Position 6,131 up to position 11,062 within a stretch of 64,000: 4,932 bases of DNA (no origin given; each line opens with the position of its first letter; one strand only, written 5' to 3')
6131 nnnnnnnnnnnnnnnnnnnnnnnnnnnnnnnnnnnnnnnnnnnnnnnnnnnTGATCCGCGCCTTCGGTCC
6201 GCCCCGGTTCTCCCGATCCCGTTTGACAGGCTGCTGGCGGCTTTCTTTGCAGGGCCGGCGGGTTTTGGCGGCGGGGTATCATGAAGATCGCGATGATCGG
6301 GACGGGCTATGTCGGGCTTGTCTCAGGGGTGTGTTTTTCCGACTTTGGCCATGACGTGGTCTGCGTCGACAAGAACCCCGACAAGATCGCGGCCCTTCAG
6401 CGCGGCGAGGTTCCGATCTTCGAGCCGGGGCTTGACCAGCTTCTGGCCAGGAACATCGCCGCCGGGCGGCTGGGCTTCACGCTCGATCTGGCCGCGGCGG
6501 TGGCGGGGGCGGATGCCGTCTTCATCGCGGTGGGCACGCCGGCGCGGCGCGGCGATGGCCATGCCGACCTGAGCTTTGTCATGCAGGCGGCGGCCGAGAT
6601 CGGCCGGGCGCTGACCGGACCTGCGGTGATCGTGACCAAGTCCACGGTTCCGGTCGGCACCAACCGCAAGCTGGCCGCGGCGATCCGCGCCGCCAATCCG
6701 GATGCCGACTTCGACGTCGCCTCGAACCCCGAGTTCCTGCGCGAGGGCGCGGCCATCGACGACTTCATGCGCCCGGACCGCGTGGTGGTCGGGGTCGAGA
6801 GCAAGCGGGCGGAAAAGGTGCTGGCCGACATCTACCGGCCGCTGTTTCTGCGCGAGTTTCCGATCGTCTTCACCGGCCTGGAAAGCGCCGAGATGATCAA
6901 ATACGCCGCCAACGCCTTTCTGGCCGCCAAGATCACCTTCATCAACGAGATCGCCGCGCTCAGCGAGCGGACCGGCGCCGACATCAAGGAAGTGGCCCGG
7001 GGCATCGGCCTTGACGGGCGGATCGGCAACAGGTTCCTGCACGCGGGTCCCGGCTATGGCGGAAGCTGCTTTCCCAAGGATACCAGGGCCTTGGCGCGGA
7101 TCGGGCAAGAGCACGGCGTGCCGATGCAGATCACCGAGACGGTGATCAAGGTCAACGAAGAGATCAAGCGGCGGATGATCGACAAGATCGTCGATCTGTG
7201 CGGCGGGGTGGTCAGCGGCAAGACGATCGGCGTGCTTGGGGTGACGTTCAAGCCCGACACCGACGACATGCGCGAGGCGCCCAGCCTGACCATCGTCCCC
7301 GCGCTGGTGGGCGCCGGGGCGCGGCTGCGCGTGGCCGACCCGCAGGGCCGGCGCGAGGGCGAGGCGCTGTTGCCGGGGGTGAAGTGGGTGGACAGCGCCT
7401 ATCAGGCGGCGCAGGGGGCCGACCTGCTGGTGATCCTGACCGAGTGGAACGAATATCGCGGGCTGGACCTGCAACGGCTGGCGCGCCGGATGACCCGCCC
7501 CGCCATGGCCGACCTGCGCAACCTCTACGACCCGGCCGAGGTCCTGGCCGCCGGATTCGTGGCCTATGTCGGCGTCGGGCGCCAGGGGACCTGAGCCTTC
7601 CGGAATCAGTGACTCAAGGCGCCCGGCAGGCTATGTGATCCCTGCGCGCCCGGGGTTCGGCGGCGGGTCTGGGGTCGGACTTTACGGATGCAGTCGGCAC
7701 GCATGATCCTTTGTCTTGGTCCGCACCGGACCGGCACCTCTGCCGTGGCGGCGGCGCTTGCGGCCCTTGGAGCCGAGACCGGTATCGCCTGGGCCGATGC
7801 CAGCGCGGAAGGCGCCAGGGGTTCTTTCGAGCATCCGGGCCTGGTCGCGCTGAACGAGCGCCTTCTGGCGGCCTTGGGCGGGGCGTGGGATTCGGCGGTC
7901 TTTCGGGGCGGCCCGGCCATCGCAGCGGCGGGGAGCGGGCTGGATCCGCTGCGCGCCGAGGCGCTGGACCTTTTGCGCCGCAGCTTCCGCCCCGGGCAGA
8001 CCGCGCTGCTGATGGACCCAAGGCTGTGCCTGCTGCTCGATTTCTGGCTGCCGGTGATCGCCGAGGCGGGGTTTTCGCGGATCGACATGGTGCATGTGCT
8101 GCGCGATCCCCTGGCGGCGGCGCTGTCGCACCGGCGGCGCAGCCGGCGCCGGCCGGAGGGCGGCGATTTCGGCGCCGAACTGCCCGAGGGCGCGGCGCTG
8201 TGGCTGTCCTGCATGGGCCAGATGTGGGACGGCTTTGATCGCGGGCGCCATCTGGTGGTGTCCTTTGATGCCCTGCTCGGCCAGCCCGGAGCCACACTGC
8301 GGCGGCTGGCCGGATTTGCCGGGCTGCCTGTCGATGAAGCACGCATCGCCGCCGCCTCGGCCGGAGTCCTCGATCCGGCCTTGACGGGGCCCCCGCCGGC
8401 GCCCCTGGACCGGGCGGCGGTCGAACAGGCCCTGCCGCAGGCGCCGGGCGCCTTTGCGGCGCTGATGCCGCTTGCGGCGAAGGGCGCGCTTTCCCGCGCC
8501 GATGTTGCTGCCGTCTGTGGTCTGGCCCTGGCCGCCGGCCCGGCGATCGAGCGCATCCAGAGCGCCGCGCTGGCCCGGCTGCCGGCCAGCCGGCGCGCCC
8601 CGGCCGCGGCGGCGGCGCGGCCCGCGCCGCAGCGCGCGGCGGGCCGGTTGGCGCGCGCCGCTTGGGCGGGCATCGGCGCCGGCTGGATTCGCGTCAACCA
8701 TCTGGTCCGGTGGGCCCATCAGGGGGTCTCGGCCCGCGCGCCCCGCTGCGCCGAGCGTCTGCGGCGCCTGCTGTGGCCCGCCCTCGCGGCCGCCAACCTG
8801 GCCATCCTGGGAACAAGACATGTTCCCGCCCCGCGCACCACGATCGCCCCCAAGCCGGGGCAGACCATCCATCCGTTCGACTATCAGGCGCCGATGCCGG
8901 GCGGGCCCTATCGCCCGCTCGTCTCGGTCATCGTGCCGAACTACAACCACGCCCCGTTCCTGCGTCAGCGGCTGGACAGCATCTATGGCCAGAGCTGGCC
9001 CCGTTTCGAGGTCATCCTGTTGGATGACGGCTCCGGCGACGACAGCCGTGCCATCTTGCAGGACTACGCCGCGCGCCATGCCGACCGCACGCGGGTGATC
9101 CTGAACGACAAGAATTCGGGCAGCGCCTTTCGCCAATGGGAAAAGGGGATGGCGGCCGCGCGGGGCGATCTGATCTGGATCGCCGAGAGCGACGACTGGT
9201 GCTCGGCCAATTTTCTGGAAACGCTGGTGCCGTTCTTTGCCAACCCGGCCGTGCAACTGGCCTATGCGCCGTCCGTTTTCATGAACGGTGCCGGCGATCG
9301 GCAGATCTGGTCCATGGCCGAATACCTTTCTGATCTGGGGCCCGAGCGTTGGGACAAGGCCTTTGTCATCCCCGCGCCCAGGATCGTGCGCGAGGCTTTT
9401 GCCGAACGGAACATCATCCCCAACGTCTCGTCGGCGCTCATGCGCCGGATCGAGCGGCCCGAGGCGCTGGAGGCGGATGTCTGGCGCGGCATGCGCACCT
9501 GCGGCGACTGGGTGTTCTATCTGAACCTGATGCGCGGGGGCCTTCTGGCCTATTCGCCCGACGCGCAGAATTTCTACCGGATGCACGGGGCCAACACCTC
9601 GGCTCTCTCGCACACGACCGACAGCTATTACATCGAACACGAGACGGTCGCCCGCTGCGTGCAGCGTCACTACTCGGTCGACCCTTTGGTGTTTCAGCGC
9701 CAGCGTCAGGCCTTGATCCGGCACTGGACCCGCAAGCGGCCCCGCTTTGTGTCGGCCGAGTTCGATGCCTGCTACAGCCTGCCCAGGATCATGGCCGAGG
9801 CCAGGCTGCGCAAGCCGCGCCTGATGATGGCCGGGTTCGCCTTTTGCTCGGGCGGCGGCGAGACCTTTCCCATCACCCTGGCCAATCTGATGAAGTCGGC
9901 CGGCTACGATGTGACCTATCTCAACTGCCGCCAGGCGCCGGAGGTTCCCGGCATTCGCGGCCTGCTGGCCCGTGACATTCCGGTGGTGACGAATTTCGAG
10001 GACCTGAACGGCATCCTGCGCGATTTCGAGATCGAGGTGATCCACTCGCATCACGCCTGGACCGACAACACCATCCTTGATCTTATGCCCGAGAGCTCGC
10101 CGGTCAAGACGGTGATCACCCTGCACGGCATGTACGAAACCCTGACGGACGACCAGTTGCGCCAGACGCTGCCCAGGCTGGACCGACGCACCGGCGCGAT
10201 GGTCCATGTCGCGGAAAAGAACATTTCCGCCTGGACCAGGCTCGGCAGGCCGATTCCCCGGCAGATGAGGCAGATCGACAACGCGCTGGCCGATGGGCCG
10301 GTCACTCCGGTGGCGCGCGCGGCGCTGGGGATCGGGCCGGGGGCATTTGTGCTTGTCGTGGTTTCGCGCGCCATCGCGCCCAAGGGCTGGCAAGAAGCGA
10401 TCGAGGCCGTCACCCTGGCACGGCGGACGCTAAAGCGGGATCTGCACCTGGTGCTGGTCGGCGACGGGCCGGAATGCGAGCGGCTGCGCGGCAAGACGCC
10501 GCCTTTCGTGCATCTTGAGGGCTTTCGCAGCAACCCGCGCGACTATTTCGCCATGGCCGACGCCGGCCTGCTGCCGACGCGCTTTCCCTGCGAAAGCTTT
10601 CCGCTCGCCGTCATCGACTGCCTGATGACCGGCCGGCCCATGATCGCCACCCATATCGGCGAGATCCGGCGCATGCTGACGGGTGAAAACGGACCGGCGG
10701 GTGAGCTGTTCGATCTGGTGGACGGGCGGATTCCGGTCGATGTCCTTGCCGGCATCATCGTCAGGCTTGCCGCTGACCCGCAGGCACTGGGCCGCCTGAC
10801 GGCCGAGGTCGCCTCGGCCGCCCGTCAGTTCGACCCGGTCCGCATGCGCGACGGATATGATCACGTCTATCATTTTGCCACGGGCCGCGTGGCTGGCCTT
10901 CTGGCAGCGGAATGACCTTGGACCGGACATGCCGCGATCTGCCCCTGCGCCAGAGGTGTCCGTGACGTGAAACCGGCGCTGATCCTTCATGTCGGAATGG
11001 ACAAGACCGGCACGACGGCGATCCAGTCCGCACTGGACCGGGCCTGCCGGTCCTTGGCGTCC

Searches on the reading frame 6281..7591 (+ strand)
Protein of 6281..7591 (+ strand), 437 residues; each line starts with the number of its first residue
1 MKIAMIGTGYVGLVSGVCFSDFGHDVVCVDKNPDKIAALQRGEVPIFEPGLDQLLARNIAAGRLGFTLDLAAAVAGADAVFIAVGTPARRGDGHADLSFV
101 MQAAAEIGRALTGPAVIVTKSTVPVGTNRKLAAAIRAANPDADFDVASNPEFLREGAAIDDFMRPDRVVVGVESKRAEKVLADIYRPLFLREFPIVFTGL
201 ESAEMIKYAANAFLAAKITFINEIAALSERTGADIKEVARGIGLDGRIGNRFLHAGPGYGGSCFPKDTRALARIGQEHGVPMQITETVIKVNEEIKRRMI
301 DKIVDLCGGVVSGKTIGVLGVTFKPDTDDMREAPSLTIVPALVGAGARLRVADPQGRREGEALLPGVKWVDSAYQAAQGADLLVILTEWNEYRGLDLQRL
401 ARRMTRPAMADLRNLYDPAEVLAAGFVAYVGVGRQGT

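Call 9: search_protein_families(library=pfam, proteins=[window:6281-7591:+], max_evalue=0.001)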
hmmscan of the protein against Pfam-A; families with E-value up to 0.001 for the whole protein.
window:6281-7591:+ (437 aa): 4 families
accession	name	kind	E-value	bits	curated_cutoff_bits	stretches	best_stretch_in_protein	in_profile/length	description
PF03721.20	UDPG_MGDP_dh_N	-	3.7e-65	219.4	27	1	1-183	1-186/187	UDP-glucose/GDP-mannose dehydrogenase family, NAD binding domain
PF00984.24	UDPG_MGDP_dh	-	1e-37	128.6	25.4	1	201-293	1-93/94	UDP-glucose/GDP-mannose dehydrogenase family, central domain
PF03720.21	UDPG_MGDP_dh_C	-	1.9e-30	105.7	30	1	317-418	1-103/103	UDP-glucose/GDP-mannose dehydrogenase family, UDP binding domain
PF03807.23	F420_oxidored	-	8.7e-05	23.5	21.6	0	2-85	1-68/94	NADP oxidoreductase coenzyme F420-dependent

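Call 54: search_protein_families(library=ncbifam, proteins=[window:6281-7591:+], max_evalue=0.01)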
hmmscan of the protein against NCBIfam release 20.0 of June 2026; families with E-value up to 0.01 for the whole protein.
window:6281-7591:+ (437 aa): 12 families
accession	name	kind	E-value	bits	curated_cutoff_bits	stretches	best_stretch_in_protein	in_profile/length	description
NF047673.2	TeichurnBiosyTuaD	equivalog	1.1e-147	492.7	700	1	2-435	3-432/439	UDP-glucose 6-dehydrogenase TuaD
TIGR03026.1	NDP-sugDHase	subfamily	4.8e-133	443.9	189.8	1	1-414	1-413/413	nucleotide sugar dehydrogenase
NF041297.1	UDPGDh_AglM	equivalog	1.3e-107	360.4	670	1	1-418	1-419/429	UDP-glucose 6-dehydrogenase AglM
NF008286.0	PRK11064.1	equivalog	1.3e-47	162.4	459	1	2-404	5-411/420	UDP-N-acetyl-D-mannosamine dehydrogenase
NF040825.1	UDPMaNacDH_Arch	equivalog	2.8e-47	161.5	750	1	1-434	1-415/418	UDP-N-acetyl-D-mannosamine dehydrogenase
NF011631.0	PRK15057.1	equivalog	1e-45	156.6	757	1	1-336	1-319/388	UDP-glucose 6-dehydrogenase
NF011729.0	PRK15182.1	equivalog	6.7e-15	54.8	592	1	1-354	7-355/425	Vi polysaccharide biosynthesis UDP-N-acetylglucosamine C-6 dehydrogenase TviB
NF000942.0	PRK00094.1-4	subfamily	5.6e-05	22.5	257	1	1-92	3-88/334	NAD(P)H-dependent glycerol-3-phosphate dehydrogenase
NF004783.0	PRK06129.1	equivalog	0.00025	20.5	347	1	1-80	3-86/315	3-hydroxyacyl-CoA dehydrogenase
NF007039.0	PRK09496.3-2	equivalog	0.0058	15.5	293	1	1-41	1-41/446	Trk system potassium transporter TrkA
TIGR00745.1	apbA_panE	subfamily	0.0065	15.8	141.35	0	2-50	1-48/305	2-dehydropantoate 2-reductase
NF042925.1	FHMPC_DH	equivalog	0.0069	15.7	500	0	1-84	1-85/304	5-formyl-3-hydroxy-2-methylpyridine 4-carboxylate 5-dehydrogenase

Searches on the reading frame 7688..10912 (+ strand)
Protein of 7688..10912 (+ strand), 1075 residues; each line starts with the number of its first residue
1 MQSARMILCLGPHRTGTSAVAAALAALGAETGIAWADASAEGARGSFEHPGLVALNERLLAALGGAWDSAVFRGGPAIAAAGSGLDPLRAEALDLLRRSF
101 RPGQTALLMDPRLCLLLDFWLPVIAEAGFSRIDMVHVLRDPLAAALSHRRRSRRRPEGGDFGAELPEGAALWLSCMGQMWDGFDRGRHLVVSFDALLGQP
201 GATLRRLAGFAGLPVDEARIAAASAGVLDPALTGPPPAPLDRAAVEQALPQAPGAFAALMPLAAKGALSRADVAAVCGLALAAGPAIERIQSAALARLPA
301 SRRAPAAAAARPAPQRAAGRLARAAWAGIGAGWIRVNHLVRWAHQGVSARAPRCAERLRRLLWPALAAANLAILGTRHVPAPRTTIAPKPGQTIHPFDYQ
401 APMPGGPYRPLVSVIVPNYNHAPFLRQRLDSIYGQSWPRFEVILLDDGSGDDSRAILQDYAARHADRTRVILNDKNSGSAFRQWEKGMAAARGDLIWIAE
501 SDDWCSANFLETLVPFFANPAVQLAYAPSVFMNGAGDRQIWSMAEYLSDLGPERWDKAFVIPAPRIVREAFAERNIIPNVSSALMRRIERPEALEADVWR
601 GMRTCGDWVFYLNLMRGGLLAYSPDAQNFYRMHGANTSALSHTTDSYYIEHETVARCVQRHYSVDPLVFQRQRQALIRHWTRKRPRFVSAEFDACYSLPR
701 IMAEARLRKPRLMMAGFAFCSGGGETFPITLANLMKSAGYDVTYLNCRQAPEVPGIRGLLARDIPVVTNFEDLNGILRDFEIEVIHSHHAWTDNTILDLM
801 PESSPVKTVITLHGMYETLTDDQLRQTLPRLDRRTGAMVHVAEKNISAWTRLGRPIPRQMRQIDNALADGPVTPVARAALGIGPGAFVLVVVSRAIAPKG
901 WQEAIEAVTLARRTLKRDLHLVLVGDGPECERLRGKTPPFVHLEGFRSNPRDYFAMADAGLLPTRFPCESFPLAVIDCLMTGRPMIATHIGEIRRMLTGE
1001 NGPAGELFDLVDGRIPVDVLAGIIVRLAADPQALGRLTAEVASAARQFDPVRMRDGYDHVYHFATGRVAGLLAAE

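Call 9: search_protein_families(library=pfam, proteins=[window:7688-10912:+], max_evalue=0.001)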
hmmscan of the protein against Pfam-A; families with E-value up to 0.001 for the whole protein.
window:7688-10912:+ (1075 aa): 7 families
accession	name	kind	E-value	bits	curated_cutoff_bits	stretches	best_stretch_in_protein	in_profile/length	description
PF00535.33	Glycos_transf_2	-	2e-26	93.3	23.3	1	413-541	1-127/168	Glycosyl transferase family 2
PF13692.12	Glyco_trans_1_4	-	4.2e-15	56.7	27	1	887-1002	2-121/142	Glycosyl transferases group 1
PF13641.12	Glyco_tranf_2_3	-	2.2e-12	47.9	27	1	412-525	3-119/230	Glycosyltransferase like family 2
PF00534.26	Glycos_transf_1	-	4.7e-10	39.7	26.4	1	877-998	6-132/172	Glycosyl transferases group 1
PF13439.12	Glyco_transf_4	-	3.7e-08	34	28.5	1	722-825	2-109/170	Glycosyltransferase Family 4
PF13469.12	Sulfotransfer_3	-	7.7e-07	30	27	1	119-217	113-216/216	Sulfotransferase family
PF10111.15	Glyco_tranf_2_2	-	0.00078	19.5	27.3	0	413-514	1-103/276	Glycosyltransferase like family 2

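Call 54: search_protein_families(library=ncbifam, proteins=[window:7688-10912:+], max_evalue=0.01)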
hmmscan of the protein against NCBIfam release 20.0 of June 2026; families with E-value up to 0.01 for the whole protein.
window:7688-10912:+ (1075 aa): 25 families
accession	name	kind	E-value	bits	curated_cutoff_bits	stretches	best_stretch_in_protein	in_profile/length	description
NF007482.0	PRK10073.1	equivalog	6.5e-17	61.5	423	1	410-520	6-113/334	glycosyltransferase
NF047683.1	TeichurnBiosyTuaG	equivalog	9.9e-17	61.4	400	1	409-536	5-130/252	teichuronic acid biosynthesis protein TuaG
NF053739.1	GlytfEpsEBac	equivalog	6.1e-13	48.4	450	1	410-519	1-109/265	glycosyltransferase EpsE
TIGR03937.1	PgaC_IcaA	equivalog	1.8e-12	46.9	422.3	1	409-514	44-147/407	poly-beta-1,6-N-acetyl-D-glucosamine synthase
NF041875.1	EPS_EpsD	equivalog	4.3e-12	46.1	370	1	412-511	1-98/325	exopolysaccharide biosynthesis glycosyltransferase EpsD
TIGR03999.1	thiol_BshA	equivalog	1.6e-10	40.5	273.7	1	774-1062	77-371/375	N-acetyl-alpha-D-glucosaminyl L-malate synthase BshA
NF050050.1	ProtGlycPglI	equivalog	5.5e-09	35.8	500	1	410-514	2-105/306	GalNAc(5)-diNAcBac-PP-undecaprenol beta-1,3-glucosyltransferase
TIGR04283.1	glyco_like_mftF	equivalog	1.6e-08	34.4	182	1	412-525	1-105/221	TIGR04283 family arsenosugar biosynthesis glycosyltransferase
NF047684.1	TeichurnBiosyTuaC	equivalog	1.9e-07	30.4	550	1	876-997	209-328/391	teichuronic acid biosynthesis protein TuaC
TIGR03088.1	stp2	hypoth_equivalog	1.3e-06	27.7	409.05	1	886-1062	194-371/374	TIGR03088 family PEP-CTERM/XrtA system glycosyltransferase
TIGR04242.1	nodulat_NodC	equivalog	3.5e-06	26.3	550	1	409-523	47-162/395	chitooligosaccharide synthase NodC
TIGR03469.1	HpnB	hypoth_equivalog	4e-06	26.1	379.25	1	408-515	42-158/386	hopene-associated glycosyltransferase HpnB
NF007453.0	PRK10018.1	equivalog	5.5e-06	26.2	382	1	409-510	5-104/280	colanic acid biosynthesis glycosyltransferase WcaA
NF038299.1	EPS_HpsN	equivalog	5.5e-06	25.6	425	1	410-518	1-107/317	hormogonium polysaccharide biosynthesis glycosyltransferase HpsN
TIGR04017.1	WcaA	equivalog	7.2e-06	25.8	495.75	1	409-510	4-103/279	colanic acid biosynthesis glycosyltransferase WcaA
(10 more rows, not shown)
